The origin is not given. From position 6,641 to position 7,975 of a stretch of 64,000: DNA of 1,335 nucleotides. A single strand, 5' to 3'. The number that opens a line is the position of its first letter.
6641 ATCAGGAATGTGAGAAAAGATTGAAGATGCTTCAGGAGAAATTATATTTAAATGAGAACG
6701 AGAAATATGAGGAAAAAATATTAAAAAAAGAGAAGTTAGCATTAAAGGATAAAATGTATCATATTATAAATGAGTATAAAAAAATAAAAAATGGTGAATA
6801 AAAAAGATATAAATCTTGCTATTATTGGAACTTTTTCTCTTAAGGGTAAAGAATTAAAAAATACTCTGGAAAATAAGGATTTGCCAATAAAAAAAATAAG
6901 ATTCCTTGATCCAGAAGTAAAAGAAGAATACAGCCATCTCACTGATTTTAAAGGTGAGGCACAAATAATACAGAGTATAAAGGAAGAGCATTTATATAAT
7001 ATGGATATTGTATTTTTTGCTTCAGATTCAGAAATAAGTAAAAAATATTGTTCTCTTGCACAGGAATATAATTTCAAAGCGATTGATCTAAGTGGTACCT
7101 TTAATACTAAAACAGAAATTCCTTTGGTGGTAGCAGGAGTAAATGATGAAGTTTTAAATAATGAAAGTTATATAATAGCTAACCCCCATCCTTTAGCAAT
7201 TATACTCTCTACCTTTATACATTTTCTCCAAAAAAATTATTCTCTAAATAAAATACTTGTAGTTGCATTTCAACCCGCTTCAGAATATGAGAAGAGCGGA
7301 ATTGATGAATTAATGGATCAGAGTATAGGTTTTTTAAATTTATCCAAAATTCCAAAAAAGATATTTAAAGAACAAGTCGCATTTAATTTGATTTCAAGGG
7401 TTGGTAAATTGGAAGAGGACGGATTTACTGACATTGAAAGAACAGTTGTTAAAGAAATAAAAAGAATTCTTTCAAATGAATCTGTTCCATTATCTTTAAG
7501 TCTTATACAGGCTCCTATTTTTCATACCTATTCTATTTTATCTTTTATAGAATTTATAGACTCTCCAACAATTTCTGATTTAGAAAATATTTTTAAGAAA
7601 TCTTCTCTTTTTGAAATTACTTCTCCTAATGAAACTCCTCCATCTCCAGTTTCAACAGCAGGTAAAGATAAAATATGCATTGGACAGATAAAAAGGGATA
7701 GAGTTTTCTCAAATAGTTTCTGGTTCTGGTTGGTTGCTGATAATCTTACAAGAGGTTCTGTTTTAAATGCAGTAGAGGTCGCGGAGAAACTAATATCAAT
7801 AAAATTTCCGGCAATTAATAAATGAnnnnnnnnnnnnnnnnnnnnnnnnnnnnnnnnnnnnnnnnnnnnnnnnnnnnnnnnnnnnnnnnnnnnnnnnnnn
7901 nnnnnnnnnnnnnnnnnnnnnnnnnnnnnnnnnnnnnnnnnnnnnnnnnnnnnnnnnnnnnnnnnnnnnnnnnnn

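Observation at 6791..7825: Aspartate-semialdehyde dehydrogenase look-alike without catalytic cysteine or dinucleotide-binding glycines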

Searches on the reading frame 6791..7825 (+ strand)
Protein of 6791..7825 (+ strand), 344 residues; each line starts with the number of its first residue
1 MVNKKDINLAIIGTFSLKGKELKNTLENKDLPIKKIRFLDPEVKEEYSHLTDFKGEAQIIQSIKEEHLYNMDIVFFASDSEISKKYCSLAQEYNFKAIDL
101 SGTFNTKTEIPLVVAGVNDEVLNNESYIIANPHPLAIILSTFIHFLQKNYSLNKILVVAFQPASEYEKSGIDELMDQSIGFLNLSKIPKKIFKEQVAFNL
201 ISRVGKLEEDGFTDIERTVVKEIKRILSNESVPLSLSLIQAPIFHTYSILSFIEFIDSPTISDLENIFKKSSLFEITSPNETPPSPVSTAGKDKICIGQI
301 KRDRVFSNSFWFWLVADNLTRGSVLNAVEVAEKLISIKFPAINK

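Call 4: search_protein_families(library=pfam, proteins=[window:6791-7825:+], max_evalue=1)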
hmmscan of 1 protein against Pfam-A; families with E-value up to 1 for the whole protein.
window:6791-7825:+ (344 aa): 2 families
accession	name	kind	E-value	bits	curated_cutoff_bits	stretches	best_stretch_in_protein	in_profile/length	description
PF02774.23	Semialdhyde_dhC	-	4e-17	63.4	26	1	148-320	7-183/184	Semialdehyde dehydrogenase, dimerisation domain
PF01118.30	Semialdhyde_dh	-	1.1e-12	48.8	26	1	9-123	2-119/121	Semialdehyde dehydrogenase, NAD binding domain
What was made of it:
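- On Aspartate-semialdehyde dehydrogenase (EC 1.2.1.11): Pfam PF01118 48.8 bits and PF02774 63.4 bits (call 4).
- Checked: Pfam Semialdhyde_dh, 48.8 bits, E 1e-12 (call 4) Pfam Semialdhyde_dhC, 63.4 bits, E 4e-17 (call 4)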

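Call 5: search_protein_families(library=ncbifam, proteins=[window:6791-7825:+], max_evalue=1)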
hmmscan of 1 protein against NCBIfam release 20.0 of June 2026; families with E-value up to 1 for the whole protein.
window:6791-7825:+ (344 aa): 11 families
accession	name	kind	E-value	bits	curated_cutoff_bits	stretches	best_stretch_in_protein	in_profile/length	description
NF011456.0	PRK14874.1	equivalog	2.4e-58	197.8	223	1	5-336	3-342/346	aspartate-semialdehyde dehydrogenase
TIGR01296.1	asd_B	equivalog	3.2e-56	190.9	324.2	1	8-335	1-337/339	aspartate-semialdehyde dehydrogenase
NF004224.0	PRK05671.1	equivalog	2.5e-50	171.8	284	1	5-335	3-332/336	aspartate-semialdehyde dehydrogenase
NF005957.0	PRK08040.1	equivalog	1.7e-46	159.2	273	1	7-336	5-332/336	aspartate-semialdehyde dehydrogenase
NF005229.0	PRK06728.1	equivalog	7.4e-37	127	628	1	3-335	2-342/347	aspartate-semialdehyde dehydrogenase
NF005368.0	PRK06901.1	equivalog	1.1e-17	64.3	437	1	5-335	3-319/323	oxidoreductase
TIGR00978.1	asd_EA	equivalog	3.3e-07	29.7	301.2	1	60-329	63-335/342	aspartate-semialdehyde dehydrogenase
NF006416.0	PRK08664.1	subfamily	3.4e-07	29.8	232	1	59-336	65-345/350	aspartate-semialdehyde dehydrogenase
TIGR01850.1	argC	equivalog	9.7e-07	28.3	233.6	1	8-106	2-103/345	N-acetyl-gamma-glutamyl-phosphate reductase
NF005144.0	PRK06598.1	subfamily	0.0022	17.2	198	1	173-323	199-356/369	aspartate-semialdehyde dehydrogenase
TIGR00649.1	MG423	subfamily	0.014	13.8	400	1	93-231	77-218/546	RNase J family beta-CASP ribonuclease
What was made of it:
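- On Aspartate-semialdehyde dehydrogenase (EC 1.2.1.11): NF011456 197.8 against 223; TIGR01296 190.9 against 324.2; all nine Asd models are below cut-off (call 5).
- On USG-1 protein family: 171.8 against 284; 159.2 against 273; 64.3 against 437 (call 5).
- Closest known: Aspartate-semialdehyde dehydrogenase, short asd_B type. Different: It scores below all curated cut-offs (call 5).
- Closest known: USG-1 proteins. Different: USG-1-type family models are not matched at cut-off (call 5).
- All NCBIfam Asd equivalogs are below cut-off: 197.8 against 223, and 190.9 against 324.2 (call 5). USG-1-type NCBIfam models are all below cut-off: PRK05671 171.8 against 284, PRK08040 159.2 against 273, PRK06901 64.3 against 437 (call 5).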

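Call 6: search_solved_structures(query=window:6791-7822:+, max_evalue=1, show_alignments=3)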
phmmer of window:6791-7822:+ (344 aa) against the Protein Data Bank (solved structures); distinct sequences matched with E-value up to 1: 9.
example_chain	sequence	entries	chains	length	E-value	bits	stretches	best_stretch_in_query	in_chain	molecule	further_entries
2qz9_A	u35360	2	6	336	2.1e-36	129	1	6-336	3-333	Aspartate-semialdehyde dehydrogenase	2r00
2yv3_A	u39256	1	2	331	2.2e-32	115.8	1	8-334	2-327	Aspartate-semialdehyde dehydrogenase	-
2hjs_A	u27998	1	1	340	1.1e-31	113.5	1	6-335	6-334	USG-1 protein homolog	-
8juo_A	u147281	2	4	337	2.6e-29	105.7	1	8-336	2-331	Aspartate-semialdehyde dehydrogenase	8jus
2gyy_A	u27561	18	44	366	9.6e-27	97.3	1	9-334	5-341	Aspartate beta-semialdehyde dehydrogenase | Aspartate-semialdehyde dehydrogenase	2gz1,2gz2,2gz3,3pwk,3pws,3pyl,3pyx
3vos_A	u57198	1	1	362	7.9e-20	74.6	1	7-334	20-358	Aspartate-semialdehyde dehydrogenase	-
3tz6_A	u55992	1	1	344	8.5e-20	74.5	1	7-334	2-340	Aspartate-semialdehyde dehydrogenase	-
4woj_A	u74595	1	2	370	0.022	17.3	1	184-323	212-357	Aspartate semialdehyde dehydrogenase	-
1ys4_A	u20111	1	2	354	0.45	13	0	62-181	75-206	Aspartate-semialdehyde dehydrogenase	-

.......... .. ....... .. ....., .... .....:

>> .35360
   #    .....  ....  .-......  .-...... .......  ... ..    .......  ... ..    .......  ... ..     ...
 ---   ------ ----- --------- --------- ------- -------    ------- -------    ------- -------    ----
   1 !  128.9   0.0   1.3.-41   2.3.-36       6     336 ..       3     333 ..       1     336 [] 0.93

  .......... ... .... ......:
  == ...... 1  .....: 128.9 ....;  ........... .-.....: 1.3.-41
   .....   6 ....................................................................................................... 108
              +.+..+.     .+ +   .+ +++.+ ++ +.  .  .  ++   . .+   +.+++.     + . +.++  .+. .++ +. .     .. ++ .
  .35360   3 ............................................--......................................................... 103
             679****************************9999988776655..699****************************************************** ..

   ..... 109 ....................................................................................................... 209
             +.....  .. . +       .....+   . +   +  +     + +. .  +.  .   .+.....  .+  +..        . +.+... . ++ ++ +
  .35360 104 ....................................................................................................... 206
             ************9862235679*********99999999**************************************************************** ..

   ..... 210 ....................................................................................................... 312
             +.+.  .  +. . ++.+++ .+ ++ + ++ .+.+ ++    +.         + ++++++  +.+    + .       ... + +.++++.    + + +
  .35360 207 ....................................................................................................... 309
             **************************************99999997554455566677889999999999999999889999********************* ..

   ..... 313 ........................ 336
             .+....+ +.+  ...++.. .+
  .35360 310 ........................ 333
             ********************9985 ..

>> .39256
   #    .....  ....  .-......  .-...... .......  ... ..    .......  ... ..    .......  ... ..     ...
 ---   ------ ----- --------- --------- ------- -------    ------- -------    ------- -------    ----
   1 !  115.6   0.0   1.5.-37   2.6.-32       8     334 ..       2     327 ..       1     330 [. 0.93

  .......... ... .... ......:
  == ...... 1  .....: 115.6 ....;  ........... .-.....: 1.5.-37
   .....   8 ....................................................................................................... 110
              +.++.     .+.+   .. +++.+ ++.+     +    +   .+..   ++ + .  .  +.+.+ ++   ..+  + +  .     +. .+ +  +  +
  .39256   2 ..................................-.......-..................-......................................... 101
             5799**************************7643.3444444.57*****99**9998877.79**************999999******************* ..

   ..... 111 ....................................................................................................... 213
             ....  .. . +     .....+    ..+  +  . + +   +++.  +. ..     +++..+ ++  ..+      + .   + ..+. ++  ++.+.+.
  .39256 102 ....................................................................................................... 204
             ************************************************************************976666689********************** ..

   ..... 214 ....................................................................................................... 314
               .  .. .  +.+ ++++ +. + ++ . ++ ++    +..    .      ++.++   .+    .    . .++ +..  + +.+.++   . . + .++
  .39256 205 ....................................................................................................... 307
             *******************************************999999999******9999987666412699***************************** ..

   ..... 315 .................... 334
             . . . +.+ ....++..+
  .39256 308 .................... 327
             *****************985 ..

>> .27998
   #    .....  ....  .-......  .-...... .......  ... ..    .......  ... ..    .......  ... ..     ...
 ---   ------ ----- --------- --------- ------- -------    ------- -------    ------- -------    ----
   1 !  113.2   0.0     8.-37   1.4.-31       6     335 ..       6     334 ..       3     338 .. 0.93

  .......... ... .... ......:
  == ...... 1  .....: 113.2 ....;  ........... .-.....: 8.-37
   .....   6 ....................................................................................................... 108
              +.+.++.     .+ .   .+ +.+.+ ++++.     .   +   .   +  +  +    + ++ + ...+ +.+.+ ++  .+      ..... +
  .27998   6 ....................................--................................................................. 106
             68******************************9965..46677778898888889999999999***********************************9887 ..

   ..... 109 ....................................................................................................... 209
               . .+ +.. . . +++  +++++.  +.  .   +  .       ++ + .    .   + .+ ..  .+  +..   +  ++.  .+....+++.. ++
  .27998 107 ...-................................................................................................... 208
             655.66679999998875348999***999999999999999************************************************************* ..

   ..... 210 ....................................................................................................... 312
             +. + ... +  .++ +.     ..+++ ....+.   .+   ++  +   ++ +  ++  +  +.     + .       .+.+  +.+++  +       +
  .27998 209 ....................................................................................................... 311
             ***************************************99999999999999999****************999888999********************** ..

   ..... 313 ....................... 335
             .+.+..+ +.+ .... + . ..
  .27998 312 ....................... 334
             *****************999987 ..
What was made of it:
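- On Aspartate-semialdehyde dehydrogenase (EC 1.2.1.11): The alignments are gap-free (call 6).
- Checked: phmmer against PDB: 2qz9 E 2e-36, 2hjs E 1e-31 (call 6) In the residue-by-residue alignments (call 6), '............' of Asd pairs without gaps with '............'.
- The alignments around the nucleophile loop are gap-free against three structures (call 6).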
